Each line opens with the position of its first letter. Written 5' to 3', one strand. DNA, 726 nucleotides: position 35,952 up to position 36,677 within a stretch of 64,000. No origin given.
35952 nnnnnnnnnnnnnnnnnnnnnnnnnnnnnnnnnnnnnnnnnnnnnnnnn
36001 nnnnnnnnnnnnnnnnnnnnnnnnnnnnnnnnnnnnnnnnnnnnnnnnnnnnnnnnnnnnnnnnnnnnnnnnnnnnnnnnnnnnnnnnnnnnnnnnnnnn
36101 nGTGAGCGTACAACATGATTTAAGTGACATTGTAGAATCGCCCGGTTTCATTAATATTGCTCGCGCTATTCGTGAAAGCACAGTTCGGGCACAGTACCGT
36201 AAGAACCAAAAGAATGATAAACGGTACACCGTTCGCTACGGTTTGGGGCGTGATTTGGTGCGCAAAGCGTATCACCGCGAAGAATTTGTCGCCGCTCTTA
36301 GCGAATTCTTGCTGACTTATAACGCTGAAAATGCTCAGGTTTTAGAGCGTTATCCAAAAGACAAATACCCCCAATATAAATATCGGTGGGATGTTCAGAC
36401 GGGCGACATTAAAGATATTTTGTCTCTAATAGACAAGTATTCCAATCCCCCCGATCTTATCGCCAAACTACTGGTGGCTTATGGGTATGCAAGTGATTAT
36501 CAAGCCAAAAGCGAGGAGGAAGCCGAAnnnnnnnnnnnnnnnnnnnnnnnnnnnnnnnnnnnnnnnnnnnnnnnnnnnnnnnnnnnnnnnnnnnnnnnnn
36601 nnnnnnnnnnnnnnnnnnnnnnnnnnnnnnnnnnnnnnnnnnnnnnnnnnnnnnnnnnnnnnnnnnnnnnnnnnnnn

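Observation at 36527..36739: KTSC-domain protein occupying the small-subunit slot of the Cascade operon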

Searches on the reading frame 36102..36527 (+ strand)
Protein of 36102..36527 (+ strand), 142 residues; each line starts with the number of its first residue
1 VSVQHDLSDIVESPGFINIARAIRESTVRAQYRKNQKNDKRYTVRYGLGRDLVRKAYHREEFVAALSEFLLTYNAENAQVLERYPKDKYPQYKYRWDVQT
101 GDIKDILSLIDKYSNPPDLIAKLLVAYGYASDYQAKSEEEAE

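Call 69: predict_structure(alignment_id=A4)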
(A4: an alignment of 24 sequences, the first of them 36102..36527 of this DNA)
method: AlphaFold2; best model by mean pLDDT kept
length: 142 residues; sequences in the alignment: 24
mean_pLDDT: 85.5   pTM: 0.79
mean pLDDT of the five models: 85.5, 85.4, 84.4, 84.3, 75.3
residues with pLDDT >= 90: 81; 70-90: 41; 50-70: 9; < 50: 11
segments of 3 or more residues with pLDDT < 50: 134-142
pLDDT, mean of each block of 10 residues (from residue 1): 70 93 92 86 92 94 95 93 88 86 93 83 91 50 40
secondary structure, 60 per line:
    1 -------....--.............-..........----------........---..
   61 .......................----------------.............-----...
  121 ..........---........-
elements in order: H8-11 H14-26 H28-37 H48-55 H59-83 H100-112 H118-130 H134-141

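Call 72: fold_search(model_id=the predicted structure, library=pdb)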
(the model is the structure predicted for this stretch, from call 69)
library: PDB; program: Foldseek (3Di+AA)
matches with E <= 10: 114; with E <= 0.001: 0
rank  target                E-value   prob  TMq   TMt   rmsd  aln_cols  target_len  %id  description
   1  1t8b_A                9.9e-01  0.13  0.19  0.14  17.8       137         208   14  Crystal structure of refolded PHOU-like protein (gi 2983430) from Aquifex aeolicus (released 2004-12-07)
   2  9crp_H                1.3e+00  0.41  0.40  0.42   8.1       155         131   13  Post-targeting aCascade Type IA CRISPR-Cas Surveillance Complexes (released 2025-08-13)
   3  9div_H                1.6e+00  0.08  0.20  0.21  17.8       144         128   12  The crystal structure of de novo designed ChuA binding protein C8 (released 2025-05-21)
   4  9az6_F                1.8e+00  0.08  0.22  0.19  15.1       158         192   13  F-actin-Talin(R13-DD) complex (released 2025-02-12)
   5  9crq_L                1.9e+00  0.33  0.40  0.42   7.8       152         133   12  Post-targeting aCascade Type IA CRISPR-Cas Surveillance Complexes (released 2025-08-13)
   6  9iig_A                1.9e+00  0.11  0.24  0.22  18.4       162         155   12  Cryo-EM structure of hetero-bacterioferritin SoBfr12 from Shewanella oneidensis (released 2025-04-30)
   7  9sng_B                2.2e+00  0.08  0.21  0.21  10.2       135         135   18  CTLH-CRA domain of murine RanBP10 mutant Q519G, F543L, Y548F and V556F (released 2026-02-18)
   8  8dz8_G                2.4e+00  0.13  0.18  0.25   8.5        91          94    8  Neoleukin 4, a de novo designed IL-4 mimetic (released 2023-03-29)
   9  3lhp_S                2.6e+00  0.08  0.20  0.23  14.9       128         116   14  Crystal structure of HIV epitope-scaffold 4E10_D0_1ISEA_004_N 4E10 Fv complex (released 2010-09-22)
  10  8hts                  2.9e+00  0.04  0.17  0.17  14.4       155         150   15  Crystal structure of Bcl2 in complex with S-10r (released 2024-05-15)
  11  9fed                  2.9e+00  0.04  0.18  0.15  22.6       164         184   16  Single-chain chimeric protein mimicking the interaction between HR1 and HR2 in HIV gp41 (released 2025-05-28)
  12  4irv_A                3.0e+00  0.08  0.22  0.17  17.2       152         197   12  Structure of the Helicobacter pylori CagA Oncogene Bound to the Human Tumor Suppressor Apoptosis-stimulating Protein o (released 2014-01-15)
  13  9dbu                  3.2e+00  0.10  0.23  0.28  11.0       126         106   10  Apo Structure of Computationally Designed Homotetramer PW1 (released 2025-08-27)
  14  2wwv_MODEL_1_A        3.2e+00  0.09  0.22  0.28  13.4       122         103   13  NMR structure of the IIAchitobiose-IIBchitobiose complex of the N,N'- diacetylchitoboise brance of the E. coli (released 2009-12-08)
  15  6xvi_A                3.2e+00  0.06  0.22  0.08  18.8       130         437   14  Crystal structure of Megabody Mb-Nb207-c7HopQ_A12 (released 2021-01-13)
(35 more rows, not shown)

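Call 90: search_solved_structures(query=A4, max_evalue=10)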
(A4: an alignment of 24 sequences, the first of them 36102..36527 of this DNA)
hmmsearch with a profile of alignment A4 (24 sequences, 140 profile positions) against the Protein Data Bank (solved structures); distinct sequences matched with E-value up to 10: 6.
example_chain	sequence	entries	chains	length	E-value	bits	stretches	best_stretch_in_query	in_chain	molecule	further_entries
6ejq_A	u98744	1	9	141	0.0082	18.9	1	42-115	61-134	Terminase small subunit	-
4xvn_A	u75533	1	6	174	0.013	18.3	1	42-115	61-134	Small terminase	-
6v1i_A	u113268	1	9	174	0.013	18.3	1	42-115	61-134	Small terminase protein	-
9phh_A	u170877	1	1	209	0.33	13.7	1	63-87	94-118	Tubulin polyglutamylase TTLL5, Isoform 6 of X-linked retinitis pigmentosa GTPase regulator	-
5e04_A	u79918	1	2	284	1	12.1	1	58-107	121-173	Nucleoprotein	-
6t34_A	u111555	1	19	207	1.3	11.8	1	29-62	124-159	Coat protein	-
